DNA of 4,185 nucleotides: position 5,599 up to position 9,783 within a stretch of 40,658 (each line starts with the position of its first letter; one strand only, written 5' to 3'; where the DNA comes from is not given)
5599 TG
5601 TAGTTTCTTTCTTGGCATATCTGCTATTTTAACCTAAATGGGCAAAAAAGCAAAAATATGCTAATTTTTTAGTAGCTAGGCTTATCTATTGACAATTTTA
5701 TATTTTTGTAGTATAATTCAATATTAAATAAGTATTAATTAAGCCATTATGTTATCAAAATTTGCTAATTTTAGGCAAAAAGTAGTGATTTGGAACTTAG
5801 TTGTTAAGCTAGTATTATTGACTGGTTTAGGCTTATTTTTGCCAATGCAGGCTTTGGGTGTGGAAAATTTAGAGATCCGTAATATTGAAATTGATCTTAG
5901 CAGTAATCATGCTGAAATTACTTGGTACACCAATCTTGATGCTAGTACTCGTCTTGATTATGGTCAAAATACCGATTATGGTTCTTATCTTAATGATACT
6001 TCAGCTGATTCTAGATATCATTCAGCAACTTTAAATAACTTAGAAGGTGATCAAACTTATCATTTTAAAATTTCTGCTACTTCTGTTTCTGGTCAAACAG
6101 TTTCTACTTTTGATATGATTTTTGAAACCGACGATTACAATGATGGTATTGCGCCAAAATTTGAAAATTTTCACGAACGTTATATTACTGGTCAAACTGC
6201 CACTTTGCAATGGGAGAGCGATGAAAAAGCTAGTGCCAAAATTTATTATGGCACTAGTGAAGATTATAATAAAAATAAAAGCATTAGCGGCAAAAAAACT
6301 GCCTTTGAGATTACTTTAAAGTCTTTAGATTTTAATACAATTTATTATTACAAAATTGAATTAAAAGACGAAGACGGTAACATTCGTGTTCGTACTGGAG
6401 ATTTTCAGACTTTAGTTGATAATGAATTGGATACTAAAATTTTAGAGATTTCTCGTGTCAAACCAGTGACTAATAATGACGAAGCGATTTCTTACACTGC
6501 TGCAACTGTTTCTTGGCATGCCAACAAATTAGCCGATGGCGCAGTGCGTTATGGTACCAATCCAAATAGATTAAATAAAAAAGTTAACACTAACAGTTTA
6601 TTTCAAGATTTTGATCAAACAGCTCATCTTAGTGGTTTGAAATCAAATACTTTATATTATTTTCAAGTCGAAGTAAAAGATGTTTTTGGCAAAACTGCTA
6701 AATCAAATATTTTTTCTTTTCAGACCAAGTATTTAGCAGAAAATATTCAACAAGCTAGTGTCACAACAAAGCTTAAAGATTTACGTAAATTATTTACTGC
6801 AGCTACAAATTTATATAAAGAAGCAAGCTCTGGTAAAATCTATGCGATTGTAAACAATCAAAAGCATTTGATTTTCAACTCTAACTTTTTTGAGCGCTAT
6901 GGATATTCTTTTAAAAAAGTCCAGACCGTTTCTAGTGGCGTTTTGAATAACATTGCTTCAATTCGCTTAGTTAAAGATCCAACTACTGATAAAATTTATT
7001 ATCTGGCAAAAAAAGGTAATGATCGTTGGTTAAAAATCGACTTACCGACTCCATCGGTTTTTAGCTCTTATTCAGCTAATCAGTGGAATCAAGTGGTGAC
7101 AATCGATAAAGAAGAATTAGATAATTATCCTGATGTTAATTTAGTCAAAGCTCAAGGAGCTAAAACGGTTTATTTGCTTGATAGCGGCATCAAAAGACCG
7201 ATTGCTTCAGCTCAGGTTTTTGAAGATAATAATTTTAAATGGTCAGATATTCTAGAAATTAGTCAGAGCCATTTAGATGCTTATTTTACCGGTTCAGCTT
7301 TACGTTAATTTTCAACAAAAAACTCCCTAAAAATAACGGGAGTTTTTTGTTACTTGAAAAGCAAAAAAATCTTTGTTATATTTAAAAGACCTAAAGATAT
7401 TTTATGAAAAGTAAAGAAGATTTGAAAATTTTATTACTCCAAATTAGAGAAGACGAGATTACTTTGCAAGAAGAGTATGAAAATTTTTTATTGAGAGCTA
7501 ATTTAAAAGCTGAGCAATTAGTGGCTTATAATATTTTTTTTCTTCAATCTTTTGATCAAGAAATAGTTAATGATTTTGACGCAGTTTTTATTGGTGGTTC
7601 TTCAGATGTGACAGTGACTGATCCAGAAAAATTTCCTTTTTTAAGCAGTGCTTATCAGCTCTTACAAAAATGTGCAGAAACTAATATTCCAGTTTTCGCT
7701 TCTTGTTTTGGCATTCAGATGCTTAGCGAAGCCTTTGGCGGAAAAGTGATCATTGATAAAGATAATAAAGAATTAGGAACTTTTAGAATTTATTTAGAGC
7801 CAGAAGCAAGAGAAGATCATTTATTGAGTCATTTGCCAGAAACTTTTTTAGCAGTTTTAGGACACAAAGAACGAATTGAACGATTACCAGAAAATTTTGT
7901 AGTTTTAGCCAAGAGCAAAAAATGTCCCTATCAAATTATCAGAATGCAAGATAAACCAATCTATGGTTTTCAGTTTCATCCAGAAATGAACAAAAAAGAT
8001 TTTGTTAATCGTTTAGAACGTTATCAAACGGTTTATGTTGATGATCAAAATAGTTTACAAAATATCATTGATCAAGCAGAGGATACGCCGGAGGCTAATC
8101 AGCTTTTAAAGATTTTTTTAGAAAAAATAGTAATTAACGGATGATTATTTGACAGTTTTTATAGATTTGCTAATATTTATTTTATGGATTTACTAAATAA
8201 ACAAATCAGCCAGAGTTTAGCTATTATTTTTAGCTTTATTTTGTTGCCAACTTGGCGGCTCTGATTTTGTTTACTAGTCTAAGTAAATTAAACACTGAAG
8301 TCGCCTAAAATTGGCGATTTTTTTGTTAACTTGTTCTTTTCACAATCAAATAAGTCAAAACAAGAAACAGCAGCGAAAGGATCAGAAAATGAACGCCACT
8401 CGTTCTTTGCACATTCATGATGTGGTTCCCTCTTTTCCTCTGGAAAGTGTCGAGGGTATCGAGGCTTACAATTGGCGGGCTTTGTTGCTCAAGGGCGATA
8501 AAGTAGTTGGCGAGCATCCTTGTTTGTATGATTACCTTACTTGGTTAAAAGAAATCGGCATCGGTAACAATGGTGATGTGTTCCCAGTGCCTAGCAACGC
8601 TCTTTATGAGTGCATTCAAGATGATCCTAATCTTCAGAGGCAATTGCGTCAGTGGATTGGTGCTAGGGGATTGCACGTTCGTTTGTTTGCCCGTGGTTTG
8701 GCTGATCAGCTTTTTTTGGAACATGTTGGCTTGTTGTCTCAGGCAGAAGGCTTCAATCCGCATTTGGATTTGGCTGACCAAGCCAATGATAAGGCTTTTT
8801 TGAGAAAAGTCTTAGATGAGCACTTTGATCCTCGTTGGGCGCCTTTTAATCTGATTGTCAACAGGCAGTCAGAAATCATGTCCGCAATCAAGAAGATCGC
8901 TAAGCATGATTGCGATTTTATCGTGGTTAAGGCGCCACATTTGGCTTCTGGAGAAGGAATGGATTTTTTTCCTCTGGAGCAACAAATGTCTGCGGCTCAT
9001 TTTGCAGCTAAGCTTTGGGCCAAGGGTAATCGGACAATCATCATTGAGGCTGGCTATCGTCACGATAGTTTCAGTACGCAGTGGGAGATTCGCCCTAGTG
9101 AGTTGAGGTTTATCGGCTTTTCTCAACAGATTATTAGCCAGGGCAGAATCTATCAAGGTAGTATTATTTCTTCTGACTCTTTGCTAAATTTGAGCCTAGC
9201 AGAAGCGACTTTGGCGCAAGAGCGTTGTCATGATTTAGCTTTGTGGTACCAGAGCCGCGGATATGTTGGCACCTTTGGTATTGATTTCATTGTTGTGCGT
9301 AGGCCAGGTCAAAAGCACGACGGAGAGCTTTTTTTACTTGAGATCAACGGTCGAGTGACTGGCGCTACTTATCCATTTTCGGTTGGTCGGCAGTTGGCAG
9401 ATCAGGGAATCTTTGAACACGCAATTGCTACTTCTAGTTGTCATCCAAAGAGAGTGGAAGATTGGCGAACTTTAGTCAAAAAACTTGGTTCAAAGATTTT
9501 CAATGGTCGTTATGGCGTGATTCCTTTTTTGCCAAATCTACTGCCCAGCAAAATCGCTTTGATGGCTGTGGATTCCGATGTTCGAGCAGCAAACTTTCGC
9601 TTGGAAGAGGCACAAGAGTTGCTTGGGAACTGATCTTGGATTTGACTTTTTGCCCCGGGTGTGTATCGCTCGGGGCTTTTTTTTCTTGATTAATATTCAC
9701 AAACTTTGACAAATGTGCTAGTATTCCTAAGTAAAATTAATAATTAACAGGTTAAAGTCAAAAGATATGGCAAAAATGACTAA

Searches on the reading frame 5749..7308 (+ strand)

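Call 85: search_protein_families(library=pfam, proteins=[window:5749-7308:+], max_evalue=0.01)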
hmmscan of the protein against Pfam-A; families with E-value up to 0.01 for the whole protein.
window:5749-7308:+ (519 aa): 5 families
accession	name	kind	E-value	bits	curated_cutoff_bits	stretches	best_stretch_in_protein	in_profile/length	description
PF16656.11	Pur_ac_phosph_N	-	1.1e-20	74.4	30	3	249-326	12-93/93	Purple acid Phosphatase, N-terminal domain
PF00041.27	fn3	-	2.9e-08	34.2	25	0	247-322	11-81/84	Fibronectin type III domain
PF25788.1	Ig_Rha78A_N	-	0.00021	22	27.4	0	296-329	70-104/105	Rha78A-like, N-terminal immunoglobulin domain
PF25059.1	FN3_DSCAM-DSCAML_C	-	0.0021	18.8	39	0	85-123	39-77/89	DSCAM/DSCAML C-terminal Fn3-like domain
PF16655.11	PhoD_N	-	0.003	18.5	30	0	286-311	55-80/90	PhoD-like phosphatase, N-terminal domain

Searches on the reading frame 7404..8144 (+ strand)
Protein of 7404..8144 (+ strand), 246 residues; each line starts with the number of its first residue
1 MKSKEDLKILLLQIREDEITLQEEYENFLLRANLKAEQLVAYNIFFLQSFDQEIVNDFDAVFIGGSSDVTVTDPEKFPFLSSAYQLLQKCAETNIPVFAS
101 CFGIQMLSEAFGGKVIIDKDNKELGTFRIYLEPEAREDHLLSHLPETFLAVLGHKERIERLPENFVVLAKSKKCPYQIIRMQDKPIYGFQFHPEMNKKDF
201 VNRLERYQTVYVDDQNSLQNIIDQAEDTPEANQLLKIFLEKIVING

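Call 85: search_protein_families(library=pfam, proteins=[window:7404-8144:+], max_evalue=0.01)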
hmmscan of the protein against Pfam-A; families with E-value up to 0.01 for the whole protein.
window:7404-8144:+ (246 aa): 4 families
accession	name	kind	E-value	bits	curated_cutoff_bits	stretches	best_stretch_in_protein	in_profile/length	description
PF00117.34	GATase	-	7.2e-21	75.2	22.8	1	44-199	26-177/190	Glutamine amidotransferase class-I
PF07722.19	Peptidase_C26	-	1.3e-09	38.6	20.5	1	84-194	95-219/219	Peptidase C26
PF07685.20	GATase_3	-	4.9e-06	26.7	27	1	42-114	25-95/196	CobB/CobQ-like glutamine amidotransferase domain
PF01174.25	SNO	-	0.00046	20.6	27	1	51-200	27-176/188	SNO glutamine amidotransferase family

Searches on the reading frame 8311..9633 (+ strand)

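Call 13: search_protein_families(library=pfam, proteins=[window:8311-9633:+])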
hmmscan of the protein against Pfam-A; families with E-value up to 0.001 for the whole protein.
window:8311-9633:+ (440 aa): 1 family
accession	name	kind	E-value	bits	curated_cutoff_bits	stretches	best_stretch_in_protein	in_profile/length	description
PF02655.19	ATP-grasp_3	-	0.00028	21.5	23.2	1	253-351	73-159/160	ATP-grasp domain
